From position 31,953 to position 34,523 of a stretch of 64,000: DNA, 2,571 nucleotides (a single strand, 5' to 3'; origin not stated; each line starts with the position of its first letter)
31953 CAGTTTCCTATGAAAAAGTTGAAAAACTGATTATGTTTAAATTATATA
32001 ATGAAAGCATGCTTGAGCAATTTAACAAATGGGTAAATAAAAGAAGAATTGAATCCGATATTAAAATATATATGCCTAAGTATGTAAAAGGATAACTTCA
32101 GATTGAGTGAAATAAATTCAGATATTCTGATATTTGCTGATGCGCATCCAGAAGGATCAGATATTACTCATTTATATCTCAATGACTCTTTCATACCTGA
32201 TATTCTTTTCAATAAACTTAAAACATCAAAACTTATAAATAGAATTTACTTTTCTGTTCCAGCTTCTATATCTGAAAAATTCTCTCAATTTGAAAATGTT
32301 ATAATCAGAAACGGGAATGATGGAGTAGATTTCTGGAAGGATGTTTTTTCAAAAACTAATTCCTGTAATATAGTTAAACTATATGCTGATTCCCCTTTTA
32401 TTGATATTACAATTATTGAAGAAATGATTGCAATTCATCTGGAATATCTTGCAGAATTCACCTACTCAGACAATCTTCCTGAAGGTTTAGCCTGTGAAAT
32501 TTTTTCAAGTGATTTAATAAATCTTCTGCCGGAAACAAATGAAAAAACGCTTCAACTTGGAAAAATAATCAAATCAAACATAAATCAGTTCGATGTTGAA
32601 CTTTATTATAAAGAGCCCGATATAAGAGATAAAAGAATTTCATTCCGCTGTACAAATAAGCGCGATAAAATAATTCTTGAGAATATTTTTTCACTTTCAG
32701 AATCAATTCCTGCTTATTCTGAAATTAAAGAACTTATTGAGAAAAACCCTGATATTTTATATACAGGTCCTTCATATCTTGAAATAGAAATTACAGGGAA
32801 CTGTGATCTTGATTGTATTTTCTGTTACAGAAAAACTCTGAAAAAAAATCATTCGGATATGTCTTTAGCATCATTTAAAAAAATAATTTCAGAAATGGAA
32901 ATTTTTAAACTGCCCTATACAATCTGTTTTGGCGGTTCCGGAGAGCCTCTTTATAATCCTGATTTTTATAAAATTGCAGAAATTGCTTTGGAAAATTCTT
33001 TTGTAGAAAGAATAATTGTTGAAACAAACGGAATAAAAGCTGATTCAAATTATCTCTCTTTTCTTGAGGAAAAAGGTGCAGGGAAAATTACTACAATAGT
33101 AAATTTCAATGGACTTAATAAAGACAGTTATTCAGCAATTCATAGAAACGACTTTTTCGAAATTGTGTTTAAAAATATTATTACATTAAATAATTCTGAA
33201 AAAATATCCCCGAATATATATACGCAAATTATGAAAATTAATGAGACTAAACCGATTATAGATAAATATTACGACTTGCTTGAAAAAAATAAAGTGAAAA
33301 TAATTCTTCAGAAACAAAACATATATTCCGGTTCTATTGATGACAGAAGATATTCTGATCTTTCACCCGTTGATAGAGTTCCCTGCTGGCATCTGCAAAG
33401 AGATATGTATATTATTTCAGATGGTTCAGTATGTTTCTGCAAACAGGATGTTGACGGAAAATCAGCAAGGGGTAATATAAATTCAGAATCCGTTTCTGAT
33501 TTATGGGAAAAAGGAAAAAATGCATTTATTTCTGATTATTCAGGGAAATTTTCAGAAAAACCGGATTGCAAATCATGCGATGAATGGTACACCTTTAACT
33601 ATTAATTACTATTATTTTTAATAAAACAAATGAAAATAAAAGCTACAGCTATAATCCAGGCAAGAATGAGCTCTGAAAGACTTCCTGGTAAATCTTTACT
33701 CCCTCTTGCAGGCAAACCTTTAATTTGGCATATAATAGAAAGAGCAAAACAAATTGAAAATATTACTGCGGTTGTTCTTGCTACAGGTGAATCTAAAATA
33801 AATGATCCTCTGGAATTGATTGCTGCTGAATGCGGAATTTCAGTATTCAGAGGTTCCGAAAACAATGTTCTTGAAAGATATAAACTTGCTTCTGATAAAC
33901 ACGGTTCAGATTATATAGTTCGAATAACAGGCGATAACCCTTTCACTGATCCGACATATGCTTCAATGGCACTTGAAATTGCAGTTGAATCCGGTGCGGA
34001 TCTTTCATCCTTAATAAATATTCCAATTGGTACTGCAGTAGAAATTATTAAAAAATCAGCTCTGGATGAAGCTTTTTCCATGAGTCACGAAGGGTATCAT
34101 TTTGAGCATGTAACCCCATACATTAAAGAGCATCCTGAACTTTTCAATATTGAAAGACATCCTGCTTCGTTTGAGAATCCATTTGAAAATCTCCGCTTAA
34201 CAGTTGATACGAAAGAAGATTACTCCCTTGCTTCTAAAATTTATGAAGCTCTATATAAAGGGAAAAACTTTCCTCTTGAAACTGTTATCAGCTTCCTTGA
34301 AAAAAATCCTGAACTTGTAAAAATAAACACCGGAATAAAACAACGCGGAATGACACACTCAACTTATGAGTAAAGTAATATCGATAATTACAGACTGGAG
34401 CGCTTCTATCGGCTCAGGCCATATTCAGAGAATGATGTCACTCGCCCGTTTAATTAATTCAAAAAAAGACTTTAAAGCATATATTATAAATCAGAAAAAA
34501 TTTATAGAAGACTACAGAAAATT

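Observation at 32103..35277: Radical-SAM/SPASM fusion enzyme co-linear with SpsF-like cytidylyltransferase and PseG/SpsG-like gene: candidate novel nucleotide-sugar modification module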

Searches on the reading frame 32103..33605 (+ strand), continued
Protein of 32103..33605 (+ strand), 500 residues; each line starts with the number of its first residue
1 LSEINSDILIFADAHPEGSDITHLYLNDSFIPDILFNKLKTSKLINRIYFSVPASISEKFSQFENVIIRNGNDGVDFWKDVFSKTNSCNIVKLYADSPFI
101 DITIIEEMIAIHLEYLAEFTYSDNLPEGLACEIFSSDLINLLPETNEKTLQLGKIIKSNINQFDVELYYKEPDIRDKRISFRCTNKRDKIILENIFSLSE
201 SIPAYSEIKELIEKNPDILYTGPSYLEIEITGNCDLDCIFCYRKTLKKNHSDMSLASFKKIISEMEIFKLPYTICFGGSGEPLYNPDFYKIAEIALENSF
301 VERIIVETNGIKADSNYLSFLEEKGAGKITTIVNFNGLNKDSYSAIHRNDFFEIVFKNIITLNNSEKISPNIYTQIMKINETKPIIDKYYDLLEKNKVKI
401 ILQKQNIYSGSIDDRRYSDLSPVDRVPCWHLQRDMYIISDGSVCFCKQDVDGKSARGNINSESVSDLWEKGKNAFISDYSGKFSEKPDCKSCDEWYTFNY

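Call 37: fold_search(model_id=the predicted structure, library=pdb)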
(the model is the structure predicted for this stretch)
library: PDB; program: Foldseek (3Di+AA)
matches with E <= 10: 1465; with E <= 0.001: 249
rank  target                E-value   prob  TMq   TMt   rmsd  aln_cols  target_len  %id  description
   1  6oew_A                1.4e-11  1.00  0.39  0.77   2.9       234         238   23  Structure of a Cytidylyltransferase from Leptospira borgpetersenii serovar Hardjo-bovis (strain JB197) (released 2019-04-17)
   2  6oew_B                2.1e-11  1.00  0.38  0.74   3.3       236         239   22  Structure of a Cytidylyltransferase from Leptospira borgpetersenii serovar Hardjo-bovis (strain JB197) (released 2019-04-17)
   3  4m7t                  8.6e-10  1.00  0.38  0.72   7.1       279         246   17  Crystal structure of BtrN in complex with AdoMet and 2-DOIA (released 2013-10-02)
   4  8hzy_A                4.8e-09  1.00  0.37  0.40   8.7       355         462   13  The crystal structure of a Radical SAM Enzyme DesII (released 2024-07-10)
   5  5v1t_A                7.3e-09  1.00  0.41  0.47  10.2       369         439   13  Crystal structure of Streptococcus suis SuiB bound to precursor peptide SuiA (released 2017-08-30)
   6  8hzv_B                7.3e-09  1.00  0.35  0.36   7.7       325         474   14  The crystal structure of a Radical SAM Enzyme DesII (released 2024-07-10)
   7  8hzv_D                9.8e-09  1.00  0.36  0.38   6.5       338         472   13  The crystal structure of a Radical SAM Enzyme DesII (released 2024-07-10)
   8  8hzv_A                1.2e-08  1.00  0.38  0.39   6.5       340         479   15  The crystal structure of a Radical SAM Enzyme DesII (released 2024-07-10)
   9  5v1s_B                2.1e-08  1.00  0.40  0.46   6.7       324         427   13  Crystal structure of Streptococcus suis SuiB bound to S-adenosylmethionine (released 2017-08-30)
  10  8hzv_C                2.4e-08  1.00  0.34  0.36   7.3       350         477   13  The crystal structure of a Radical SAM Enzyme DesII (released 2024-07-10)
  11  5why_A                2.5e-08  1.00  0.39  0.46  12.0       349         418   17  Structural Insights into Thioether Bond Formation in the Biosynthesis of Sactipeptides (released 2017-07-26)
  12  5v1s_A                2.9e-08  1.00  0.37  0.43   9.7       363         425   13  Crystal structure of Streptococcus suis SuiB bound to S-adenosylmethionine (released 2017-08-30)
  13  4cvh                  2.9e-08  1.00  0.27  0.34  18.1       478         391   11  Crystal structure of human isoprenoid synthase domain-containing protein (released 2015-02-04)
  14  6efn                  3.2e-08  1.00  0.36  0.46   8.8       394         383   12  Structure of a RiPP maturase, SkfB (released 2018-10-24)
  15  5v1q_B                3.8e-08  1.00  0.36  0.41   8.5       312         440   13  Crystal structure of Streptococcus suis SuiB (released 2017-08-30)
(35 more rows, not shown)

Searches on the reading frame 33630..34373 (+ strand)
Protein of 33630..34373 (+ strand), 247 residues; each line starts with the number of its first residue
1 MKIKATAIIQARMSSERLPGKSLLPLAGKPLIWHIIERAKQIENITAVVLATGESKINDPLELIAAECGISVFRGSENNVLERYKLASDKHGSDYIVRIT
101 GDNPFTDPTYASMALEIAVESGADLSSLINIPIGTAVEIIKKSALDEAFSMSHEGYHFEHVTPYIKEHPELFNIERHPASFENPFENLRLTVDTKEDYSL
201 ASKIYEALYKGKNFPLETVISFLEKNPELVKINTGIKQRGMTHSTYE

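Call 3: search_protein_families(library=pfam, proteins=[window:33630-34373:+], max_evalue=0.01)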
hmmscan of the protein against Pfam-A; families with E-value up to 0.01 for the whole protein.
window:33630-34373:+ (247 aa): 2 families
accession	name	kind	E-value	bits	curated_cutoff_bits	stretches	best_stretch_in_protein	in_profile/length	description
PF02348.25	CTP_transf_3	-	4.4e-37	128.4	22.6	1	7-207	2-210/217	Cytidylyltransferase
PF12804.13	NTP_transf_3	-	2e-06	28.5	27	1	15-125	14-118/160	MobA-like NTP transferase domain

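Call 4: search_protein_families(library=ncbifam, proteins=[window:33630-34373:+], max_evalue=0.01)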
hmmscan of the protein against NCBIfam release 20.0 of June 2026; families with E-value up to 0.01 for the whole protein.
window:33630-34373:+ (247 aa): 12 families
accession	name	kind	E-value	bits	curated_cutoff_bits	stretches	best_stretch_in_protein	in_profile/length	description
NF009905.0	PRK13368.1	subfamily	7.7e-20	71.2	255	1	4-117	2-113/243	3-deoxy-manno-octulosonate cytidylyltransferase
NF003952.0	PRK05450.1-5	subfamily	2.4e-19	69.5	193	1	4-123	2-121/250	3-deoxy-manno-octulosonate cytidylyltransferase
NF003950.0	PRK05450.1-3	subfamily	5.5e-16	58.7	234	1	4-112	2-111/248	3-deoxy-manno-octulosonate cytidylyltransferase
NF003948.0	PRK05450.1-1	equivalog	5.7e-15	55.2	281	1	4-129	5-131/248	3-deoxy-manno-octulosonate cytidylyltransferase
TIGR00466.1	kdsB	equivalog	3.4e-11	43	155.2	1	6-127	4-125/241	3-deoxy-manno-octulosonate cytidylyltransferase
TIGR04321.1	spiroSPASM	subfamily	3.2e-08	32.7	250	1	28-231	21-227/510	spiro-SPASM protein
TIGR03584.1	PseF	equivalog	3.5e-08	33.4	205.7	1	7-72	2-63/222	pseudaminic acid cytidylyltransferase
TIGR01173.1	glmU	equivalog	0.00018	20.5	366.85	1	12-105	13-104/452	bifunctional UDP-N-acetylglucosamine diphosphorylase/glucosamine-1-phosphate N-acetyltransferase GlmU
NF010933.0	PRK14353.1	equivalog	0.0014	17.3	505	1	11-123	17-128/453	bifunctional UDP-N-acetylglucosamine diphosphorylase/glucosamine-1-phosphate N-acetyltransferase GlmU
NF010939.0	PRK14359.1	equivalog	0.0019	16.9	592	1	10-62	13-63/430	bifunctional UDP-N-acetylglucosamine diphosphorylase/glucosamine-1-phosphate N-acetyltransferase GlmU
NF001186.0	PRK00155.2-3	equivalog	0.0021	17.5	253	1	4-63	4-66/224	2-C-methyl-D-erythritol 4-phosphate cytidylyltransferase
TIGR03310.1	matur_MocA_YgfJ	equivalog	0.003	17.5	186.45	1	7-110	2-107/188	molybdenum cofactor cytidylyltransferase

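Call 9: search_solved_structures(query=window:33630-34373:+, max_evalue=0.01)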
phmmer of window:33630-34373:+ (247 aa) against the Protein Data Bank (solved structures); distinct sequences matched with E-value up to 0.01: 16.
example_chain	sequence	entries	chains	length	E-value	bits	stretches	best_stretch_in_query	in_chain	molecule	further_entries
6oew_A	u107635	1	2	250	9.8e-33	116.9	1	4-234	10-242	Cytidylyltransferase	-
1vh3_A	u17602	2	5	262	5.7e-12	48.9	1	5-166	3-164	3-deoxy-manno-octulosonate cytidylyltransferase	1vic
3duv_A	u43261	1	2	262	6.2e-12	48.8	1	5-166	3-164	3-deoxy-manno-octulosonate cytidylyltransferase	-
3jtj_A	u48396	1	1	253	1.4e-11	47.6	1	6-160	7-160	3-deoxy-manno-octulosonate cytidylyltransferase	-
1gq9_A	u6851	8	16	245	1.8e-11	47.3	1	4-115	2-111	3-DEOXY-MANNO-OCTULOSONATE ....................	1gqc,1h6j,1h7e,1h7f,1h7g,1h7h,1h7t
8ees_A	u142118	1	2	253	8.8e-11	45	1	7-158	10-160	3-deoxy-manno-octulosonate cytidylyltransferase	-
4fcu_A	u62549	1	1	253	4.3e-10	42.8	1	8-168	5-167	3-deoxy-manno-octulosonate cytidylyltransferase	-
3pol_A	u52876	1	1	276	4.6e-10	42.7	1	7-168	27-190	3-deoxy-manno-octulosonate cytidylyltransferase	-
3k8d_A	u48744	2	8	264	1.4e-09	41.1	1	6-156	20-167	3-deoxy-manno-octulosonate cytidylyltransferase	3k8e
1vh1_A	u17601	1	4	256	1.5e-09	41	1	7-156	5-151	3-deoxy-manno-octulosonate cytidylyltransferase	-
3tqd_A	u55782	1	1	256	1.8e-09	40.7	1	3-160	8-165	3-deoxy-manno-octulosonate cytidylyltransferase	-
3oam_A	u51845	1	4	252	1.4e-07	34.5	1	5-155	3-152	3-deoxy-manno-octulosonate cytidylyltransferase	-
4xwi_A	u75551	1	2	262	1.7e-07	34.3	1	6-128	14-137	3-deoxy-manno-octulosonate cytidylyltransferase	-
3hl3_A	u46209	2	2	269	1.2e-05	28.3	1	17-109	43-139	Glucose-1-phosphate thymidylyltransferase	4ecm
9t4z_A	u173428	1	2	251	0.00021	24.2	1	3-76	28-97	PpNeuA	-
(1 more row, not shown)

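Call 36: search_solved_structures(query=window:33630-34373:+, max_evalue=1e-20, show_alignments=1)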
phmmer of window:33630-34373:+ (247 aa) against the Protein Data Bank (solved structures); distinct sequences matched with E-value up to 1e-20: 1.
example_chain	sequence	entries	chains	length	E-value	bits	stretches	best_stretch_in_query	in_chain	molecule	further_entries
6oew_A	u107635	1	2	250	9.8e-33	116.9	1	4-234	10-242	Cytidylyltransferase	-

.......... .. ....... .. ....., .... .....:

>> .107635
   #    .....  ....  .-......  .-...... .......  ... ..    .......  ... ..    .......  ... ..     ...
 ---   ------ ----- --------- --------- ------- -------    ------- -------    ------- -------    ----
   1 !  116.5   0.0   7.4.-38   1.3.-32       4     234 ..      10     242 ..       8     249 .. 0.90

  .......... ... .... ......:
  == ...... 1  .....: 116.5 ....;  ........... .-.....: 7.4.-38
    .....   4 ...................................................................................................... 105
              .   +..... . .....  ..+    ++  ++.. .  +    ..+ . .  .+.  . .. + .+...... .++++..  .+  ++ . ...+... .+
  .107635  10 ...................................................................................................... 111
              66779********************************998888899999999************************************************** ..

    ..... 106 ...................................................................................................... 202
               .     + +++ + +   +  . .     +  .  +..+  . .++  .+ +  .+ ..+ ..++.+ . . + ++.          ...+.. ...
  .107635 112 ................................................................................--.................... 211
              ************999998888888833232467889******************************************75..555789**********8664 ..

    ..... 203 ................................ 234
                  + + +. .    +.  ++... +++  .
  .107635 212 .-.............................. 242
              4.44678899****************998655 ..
